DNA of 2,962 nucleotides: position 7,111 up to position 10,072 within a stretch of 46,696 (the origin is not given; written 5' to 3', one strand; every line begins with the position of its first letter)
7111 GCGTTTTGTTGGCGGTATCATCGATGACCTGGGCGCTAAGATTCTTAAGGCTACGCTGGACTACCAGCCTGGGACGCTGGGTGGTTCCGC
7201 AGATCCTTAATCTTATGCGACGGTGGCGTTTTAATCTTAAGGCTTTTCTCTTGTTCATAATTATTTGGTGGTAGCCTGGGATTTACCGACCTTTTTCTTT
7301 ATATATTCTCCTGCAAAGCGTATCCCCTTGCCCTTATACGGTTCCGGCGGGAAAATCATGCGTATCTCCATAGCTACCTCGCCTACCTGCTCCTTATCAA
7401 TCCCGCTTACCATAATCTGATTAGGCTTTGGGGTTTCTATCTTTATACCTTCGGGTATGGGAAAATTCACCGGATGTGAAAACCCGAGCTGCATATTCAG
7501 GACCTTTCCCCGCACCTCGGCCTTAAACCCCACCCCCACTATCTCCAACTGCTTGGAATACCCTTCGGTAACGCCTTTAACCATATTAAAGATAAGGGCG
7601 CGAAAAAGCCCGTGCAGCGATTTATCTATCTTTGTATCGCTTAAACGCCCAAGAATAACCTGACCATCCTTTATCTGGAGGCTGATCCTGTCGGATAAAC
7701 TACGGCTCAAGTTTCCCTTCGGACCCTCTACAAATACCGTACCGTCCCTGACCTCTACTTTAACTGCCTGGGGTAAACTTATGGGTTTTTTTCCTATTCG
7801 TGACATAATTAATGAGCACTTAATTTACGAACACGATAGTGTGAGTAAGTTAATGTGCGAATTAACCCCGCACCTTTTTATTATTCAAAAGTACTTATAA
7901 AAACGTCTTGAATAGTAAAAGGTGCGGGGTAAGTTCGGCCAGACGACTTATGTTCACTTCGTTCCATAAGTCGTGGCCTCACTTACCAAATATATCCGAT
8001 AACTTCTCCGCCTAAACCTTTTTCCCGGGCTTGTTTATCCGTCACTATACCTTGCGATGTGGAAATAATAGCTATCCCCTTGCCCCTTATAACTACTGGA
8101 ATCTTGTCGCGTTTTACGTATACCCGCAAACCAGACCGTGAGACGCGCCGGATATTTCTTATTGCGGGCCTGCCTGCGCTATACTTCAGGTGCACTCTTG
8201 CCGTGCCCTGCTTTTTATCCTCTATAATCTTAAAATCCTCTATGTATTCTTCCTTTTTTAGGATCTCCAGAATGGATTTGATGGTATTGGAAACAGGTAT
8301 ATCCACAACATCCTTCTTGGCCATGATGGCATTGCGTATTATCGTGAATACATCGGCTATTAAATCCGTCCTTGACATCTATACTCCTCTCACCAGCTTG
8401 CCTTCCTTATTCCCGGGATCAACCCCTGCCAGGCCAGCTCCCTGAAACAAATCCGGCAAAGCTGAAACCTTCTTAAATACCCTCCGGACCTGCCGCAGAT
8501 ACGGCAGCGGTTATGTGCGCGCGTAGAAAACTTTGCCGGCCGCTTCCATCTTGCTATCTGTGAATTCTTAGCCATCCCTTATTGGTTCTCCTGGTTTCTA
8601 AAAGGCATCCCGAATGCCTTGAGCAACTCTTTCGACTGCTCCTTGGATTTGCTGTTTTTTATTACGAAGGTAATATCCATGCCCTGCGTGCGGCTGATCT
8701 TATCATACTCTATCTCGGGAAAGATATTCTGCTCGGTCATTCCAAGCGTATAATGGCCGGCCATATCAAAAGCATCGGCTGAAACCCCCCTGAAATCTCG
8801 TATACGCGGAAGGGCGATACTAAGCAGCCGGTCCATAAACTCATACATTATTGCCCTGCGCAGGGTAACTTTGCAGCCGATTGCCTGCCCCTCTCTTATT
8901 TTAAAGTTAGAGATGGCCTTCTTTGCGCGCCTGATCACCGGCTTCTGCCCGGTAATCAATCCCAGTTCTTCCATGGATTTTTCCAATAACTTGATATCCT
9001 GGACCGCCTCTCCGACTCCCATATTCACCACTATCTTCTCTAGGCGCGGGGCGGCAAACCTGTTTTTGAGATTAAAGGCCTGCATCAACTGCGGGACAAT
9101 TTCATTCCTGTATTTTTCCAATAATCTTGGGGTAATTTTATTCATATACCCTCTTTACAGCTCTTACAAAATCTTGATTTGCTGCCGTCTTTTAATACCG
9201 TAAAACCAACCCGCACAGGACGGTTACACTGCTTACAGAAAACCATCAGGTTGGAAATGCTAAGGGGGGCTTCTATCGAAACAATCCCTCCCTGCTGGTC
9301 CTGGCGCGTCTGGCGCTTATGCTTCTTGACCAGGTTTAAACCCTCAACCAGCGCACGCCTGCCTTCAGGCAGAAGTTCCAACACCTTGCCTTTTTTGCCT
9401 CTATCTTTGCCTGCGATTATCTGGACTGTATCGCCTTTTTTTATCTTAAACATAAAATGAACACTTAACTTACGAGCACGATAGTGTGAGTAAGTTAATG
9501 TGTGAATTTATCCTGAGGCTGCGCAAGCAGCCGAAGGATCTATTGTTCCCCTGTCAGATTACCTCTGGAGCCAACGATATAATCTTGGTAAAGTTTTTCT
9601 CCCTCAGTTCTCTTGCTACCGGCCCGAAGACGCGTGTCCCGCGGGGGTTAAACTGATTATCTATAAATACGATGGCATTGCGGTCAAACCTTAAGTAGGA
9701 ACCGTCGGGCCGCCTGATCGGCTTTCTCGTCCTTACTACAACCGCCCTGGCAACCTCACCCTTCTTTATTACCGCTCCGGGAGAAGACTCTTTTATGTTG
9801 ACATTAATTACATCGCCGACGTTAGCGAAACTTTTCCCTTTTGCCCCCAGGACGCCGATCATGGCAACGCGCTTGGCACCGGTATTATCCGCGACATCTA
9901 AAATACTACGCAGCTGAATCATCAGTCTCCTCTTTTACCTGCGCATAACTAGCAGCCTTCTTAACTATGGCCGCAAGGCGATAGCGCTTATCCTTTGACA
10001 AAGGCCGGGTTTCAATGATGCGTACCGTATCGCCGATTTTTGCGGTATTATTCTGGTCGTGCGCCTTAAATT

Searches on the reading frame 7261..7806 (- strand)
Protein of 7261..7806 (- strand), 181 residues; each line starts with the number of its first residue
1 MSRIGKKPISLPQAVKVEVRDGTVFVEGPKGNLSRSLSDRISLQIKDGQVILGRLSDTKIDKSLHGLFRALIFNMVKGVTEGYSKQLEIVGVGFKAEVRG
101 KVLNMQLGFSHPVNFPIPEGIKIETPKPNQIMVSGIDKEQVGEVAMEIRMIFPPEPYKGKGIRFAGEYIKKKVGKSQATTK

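Call 67: search_protein_families(library=pfam, proteins=[window:7261-7806:-], max_evalue=0.00001)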
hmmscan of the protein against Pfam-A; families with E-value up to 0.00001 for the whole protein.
window:7261-7806:- (181 aa): 1 family
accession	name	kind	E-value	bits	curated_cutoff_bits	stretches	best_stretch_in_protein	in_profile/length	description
PF00347.28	Ribosomal_L6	-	2.5e-37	127.9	27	2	90-163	1-78/80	Ribosomal protein L6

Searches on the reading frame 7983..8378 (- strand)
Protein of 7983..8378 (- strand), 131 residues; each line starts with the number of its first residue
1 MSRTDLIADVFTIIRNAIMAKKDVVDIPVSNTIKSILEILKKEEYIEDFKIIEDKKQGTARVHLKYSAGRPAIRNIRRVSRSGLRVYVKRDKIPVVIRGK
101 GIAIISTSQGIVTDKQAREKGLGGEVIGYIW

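Call 67: search_protein_families(library=pfam, proteins=[window:7983-8378:-], max_evalue=0.00001)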
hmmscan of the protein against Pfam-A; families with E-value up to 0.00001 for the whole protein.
window:7983-8378:- (131 aa): 1 family
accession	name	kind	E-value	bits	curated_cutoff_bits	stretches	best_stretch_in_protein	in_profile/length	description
PF00410.24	Ribosomal_S8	-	1.7e-43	148.1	24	1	5-131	1-126/126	Ribosomal protein S8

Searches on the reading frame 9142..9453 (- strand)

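Call 67: search_protein_families(library=pfam, proteins=[window:9142-9453:-], max_evalue=0.00001)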
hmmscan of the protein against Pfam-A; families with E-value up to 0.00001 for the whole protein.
window:9142-9453:- (103 aa): 2 families
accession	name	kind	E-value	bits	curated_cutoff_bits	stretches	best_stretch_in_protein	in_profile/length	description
PF17136.10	ribosomal_L24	-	1.5e-24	86.5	27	1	39-102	1-64/65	Ribosomal proteins 50S L24/mitochondrial 39S L24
PF00467.35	KOW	-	4.8e-08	33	22.3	1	6-36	1-31/32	KOW motif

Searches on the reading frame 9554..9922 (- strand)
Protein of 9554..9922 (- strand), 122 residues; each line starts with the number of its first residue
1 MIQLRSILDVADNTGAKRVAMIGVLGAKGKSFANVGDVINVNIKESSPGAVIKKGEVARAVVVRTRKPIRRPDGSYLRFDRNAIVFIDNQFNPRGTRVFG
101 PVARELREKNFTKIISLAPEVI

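Call 67: search_protein_families(library=pfam, proteins=[window:9554-9922:-], max_evalue=0.00001)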
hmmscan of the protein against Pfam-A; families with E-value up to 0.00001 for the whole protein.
window:9554-9922:- (122 aa): 1 family
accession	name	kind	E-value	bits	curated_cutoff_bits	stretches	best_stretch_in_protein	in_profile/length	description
PF00238.24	Ribosomal_L14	-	2e-49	167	23.6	1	1-122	1-122/122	Ribosomal protein L14p/L23e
